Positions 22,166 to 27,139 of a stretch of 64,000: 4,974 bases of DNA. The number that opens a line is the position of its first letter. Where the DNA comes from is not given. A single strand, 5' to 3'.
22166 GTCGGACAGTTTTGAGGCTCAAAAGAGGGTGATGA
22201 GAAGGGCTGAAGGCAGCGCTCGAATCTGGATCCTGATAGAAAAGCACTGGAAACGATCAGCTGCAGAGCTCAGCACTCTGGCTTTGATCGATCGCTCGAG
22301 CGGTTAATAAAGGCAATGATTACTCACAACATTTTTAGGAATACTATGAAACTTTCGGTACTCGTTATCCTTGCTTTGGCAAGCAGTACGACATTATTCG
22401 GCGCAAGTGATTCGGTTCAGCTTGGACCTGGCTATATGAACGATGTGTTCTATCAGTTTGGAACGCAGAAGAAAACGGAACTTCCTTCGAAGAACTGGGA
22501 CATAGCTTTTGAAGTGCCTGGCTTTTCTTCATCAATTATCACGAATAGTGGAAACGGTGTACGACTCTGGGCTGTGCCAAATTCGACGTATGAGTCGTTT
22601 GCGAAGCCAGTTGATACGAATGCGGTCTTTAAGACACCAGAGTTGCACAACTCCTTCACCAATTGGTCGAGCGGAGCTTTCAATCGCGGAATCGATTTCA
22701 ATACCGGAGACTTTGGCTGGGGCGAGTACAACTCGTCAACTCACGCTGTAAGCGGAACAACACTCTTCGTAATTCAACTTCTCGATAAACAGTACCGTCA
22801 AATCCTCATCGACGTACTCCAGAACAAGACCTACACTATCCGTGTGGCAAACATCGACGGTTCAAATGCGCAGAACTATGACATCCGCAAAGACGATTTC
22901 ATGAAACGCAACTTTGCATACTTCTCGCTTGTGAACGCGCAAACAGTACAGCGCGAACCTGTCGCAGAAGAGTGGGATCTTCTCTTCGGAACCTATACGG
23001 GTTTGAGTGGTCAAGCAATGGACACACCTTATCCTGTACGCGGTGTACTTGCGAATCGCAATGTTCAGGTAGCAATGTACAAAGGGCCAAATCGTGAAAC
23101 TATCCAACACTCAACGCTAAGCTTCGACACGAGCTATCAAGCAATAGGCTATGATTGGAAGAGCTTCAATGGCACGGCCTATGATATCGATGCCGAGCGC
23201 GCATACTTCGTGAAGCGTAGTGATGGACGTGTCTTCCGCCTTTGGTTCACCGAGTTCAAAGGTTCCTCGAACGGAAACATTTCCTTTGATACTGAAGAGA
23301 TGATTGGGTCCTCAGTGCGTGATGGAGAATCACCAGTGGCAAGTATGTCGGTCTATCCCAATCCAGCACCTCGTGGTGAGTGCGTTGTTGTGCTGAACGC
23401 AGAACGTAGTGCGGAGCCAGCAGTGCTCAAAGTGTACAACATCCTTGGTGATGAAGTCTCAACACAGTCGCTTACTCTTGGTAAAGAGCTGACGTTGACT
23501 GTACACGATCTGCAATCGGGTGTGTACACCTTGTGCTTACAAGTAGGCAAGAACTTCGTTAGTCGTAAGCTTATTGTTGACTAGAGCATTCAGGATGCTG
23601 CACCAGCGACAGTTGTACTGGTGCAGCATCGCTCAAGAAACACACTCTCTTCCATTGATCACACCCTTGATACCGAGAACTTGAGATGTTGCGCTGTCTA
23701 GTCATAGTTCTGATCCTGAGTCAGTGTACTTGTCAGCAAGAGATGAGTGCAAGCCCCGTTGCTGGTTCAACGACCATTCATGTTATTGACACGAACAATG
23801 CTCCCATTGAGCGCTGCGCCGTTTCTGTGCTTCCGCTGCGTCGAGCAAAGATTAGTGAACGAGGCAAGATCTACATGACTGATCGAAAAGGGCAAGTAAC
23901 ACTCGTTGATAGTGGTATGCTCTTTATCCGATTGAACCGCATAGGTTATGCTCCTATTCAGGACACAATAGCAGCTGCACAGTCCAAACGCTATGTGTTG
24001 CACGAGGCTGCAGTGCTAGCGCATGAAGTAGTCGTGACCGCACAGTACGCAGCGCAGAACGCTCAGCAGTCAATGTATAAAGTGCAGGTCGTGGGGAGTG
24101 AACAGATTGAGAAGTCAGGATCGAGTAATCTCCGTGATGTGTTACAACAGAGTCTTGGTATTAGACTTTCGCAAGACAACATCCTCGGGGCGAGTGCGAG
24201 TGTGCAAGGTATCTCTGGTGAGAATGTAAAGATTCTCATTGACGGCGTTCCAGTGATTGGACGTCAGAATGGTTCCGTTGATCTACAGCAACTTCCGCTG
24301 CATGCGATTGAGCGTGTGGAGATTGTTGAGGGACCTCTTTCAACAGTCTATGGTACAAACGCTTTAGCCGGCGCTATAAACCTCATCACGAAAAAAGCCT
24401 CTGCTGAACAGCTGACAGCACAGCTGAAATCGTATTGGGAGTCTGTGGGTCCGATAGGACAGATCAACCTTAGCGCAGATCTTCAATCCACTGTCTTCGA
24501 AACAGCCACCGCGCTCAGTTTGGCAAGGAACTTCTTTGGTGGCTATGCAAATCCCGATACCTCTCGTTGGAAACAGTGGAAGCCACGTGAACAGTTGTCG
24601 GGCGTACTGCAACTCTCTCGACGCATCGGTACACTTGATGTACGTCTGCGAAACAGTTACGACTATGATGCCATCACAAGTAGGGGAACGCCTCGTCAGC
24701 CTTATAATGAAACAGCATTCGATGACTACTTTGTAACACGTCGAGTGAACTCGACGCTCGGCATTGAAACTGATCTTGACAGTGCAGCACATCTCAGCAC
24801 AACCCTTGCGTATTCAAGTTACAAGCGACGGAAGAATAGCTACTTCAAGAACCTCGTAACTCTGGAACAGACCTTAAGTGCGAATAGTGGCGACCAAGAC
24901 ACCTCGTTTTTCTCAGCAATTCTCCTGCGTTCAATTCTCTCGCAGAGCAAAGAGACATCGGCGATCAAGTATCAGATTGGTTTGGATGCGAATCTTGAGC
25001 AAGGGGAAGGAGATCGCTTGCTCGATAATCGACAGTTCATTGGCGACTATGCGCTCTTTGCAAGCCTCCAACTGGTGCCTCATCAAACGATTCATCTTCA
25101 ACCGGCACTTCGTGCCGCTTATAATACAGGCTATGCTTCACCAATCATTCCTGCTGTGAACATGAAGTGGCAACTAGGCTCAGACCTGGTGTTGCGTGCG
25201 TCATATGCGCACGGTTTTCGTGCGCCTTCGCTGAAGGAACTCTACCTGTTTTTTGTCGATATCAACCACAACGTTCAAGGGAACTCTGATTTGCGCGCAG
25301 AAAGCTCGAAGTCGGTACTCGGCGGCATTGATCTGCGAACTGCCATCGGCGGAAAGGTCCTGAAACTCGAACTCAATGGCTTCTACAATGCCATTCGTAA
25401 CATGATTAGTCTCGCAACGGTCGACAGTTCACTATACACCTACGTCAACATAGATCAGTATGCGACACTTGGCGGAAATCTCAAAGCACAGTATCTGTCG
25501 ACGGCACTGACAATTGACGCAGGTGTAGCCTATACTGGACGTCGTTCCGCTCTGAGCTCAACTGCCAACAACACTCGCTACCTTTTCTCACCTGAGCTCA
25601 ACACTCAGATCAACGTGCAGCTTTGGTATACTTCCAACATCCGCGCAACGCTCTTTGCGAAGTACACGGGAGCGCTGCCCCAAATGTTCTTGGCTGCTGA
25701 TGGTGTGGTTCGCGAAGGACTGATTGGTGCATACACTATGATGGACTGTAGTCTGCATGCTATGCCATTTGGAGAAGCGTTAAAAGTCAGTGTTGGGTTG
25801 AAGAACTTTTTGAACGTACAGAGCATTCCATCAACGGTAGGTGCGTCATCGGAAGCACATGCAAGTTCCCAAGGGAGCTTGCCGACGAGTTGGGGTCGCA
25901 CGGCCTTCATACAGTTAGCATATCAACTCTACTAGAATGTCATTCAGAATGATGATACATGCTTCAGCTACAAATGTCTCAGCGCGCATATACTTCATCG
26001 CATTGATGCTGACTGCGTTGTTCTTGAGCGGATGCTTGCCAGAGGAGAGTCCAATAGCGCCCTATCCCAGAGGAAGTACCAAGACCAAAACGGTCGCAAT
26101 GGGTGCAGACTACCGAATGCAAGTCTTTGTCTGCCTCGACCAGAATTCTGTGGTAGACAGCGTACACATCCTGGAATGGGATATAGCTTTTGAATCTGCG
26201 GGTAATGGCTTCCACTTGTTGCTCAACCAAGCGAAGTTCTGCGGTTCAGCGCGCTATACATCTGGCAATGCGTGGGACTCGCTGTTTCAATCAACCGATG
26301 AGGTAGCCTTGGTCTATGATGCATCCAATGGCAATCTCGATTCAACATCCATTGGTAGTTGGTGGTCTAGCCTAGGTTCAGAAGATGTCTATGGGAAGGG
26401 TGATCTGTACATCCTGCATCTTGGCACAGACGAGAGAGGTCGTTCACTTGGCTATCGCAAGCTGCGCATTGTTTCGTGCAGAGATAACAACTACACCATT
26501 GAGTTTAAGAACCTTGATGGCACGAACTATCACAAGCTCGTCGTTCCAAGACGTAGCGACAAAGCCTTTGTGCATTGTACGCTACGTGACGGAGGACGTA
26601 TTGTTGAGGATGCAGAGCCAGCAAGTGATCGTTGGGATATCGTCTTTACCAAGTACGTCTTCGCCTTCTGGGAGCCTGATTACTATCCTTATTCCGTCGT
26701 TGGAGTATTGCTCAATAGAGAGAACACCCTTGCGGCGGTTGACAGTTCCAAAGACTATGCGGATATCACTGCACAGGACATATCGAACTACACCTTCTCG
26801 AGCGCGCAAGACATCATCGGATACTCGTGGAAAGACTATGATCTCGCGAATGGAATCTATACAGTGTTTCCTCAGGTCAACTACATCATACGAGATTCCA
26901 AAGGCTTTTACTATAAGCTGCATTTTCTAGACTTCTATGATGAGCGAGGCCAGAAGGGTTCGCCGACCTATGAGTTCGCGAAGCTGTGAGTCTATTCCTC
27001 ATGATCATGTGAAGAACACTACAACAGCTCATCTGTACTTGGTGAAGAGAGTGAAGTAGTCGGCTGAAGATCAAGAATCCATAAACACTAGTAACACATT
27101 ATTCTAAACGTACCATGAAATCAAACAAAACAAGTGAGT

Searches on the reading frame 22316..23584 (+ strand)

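Call 43: search_protein_families(library=pfam, proteins=[window:22316-23584:+], max_evalue=0.0001)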
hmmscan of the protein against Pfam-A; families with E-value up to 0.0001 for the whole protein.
window:22316-23584:+ (422 aa): 2 families
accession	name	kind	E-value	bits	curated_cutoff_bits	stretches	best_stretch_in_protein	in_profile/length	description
PF18962.6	Por_Secre_tail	-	6.2e-11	42.9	27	1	346-421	1-75/75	Secretion system C-terminal sorting domain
PF14064.11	HmuY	-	1.3e-07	32.3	27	0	254-324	80-155/157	HmuY protein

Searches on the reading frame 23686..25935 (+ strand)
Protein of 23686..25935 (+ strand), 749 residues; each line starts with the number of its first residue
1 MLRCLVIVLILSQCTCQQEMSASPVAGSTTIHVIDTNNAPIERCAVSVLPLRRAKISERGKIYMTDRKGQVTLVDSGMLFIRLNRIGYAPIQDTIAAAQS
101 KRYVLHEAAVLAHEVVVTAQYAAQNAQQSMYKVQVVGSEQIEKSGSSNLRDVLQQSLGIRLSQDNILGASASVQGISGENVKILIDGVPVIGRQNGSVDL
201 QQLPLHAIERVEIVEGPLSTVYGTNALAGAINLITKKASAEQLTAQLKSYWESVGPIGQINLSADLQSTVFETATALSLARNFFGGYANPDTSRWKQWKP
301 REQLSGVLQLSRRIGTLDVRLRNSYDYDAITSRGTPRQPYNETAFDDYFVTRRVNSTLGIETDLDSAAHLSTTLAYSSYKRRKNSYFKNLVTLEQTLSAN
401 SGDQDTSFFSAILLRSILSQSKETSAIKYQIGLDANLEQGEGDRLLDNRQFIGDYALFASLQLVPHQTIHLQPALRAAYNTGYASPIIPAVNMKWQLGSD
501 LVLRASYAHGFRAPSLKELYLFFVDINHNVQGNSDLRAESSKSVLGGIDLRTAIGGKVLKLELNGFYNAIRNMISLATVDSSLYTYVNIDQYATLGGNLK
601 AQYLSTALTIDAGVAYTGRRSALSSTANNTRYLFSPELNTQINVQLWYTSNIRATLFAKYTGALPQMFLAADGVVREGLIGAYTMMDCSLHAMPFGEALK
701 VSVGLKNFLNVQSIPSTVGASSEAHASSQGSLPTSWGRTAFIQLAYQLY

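Call 43: search_protein_families(library=pfam, proteins=[window:23686-25935:+], max_evalue=0.0001)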
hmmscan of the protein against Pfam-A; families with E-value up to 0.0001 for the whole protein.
window:23686-25935:+ (749 aa): 2 families
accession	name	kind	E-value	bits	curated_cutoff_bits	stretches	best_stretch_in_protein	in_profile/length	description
PF00593.30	TonB_dep_Rec_b-barrel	-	4.4e-23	83.3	27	1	321-707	24-435/436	TonB dependent receptor-like, beta-barrel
PF07715.20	Plug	-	6.8e-22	78.4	23.9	1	127-230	3-107/107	TonB-dependent Receptor Plug Domain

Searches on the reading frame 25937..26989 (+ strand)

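Call 44: search_protein_families(library=pfam, proteins=[window:25937-26989:+], max_evalue=0.0001)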
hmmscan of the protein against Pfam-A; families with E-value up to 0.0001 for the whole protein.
window:25937-26989:+ (350 aa): 1 family
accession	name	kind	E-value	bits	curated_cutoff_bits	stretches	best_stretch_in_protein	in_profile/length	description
PF14064.11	HmuY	-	1.6e-11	45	27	1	58-347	1-157/157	HmuY protein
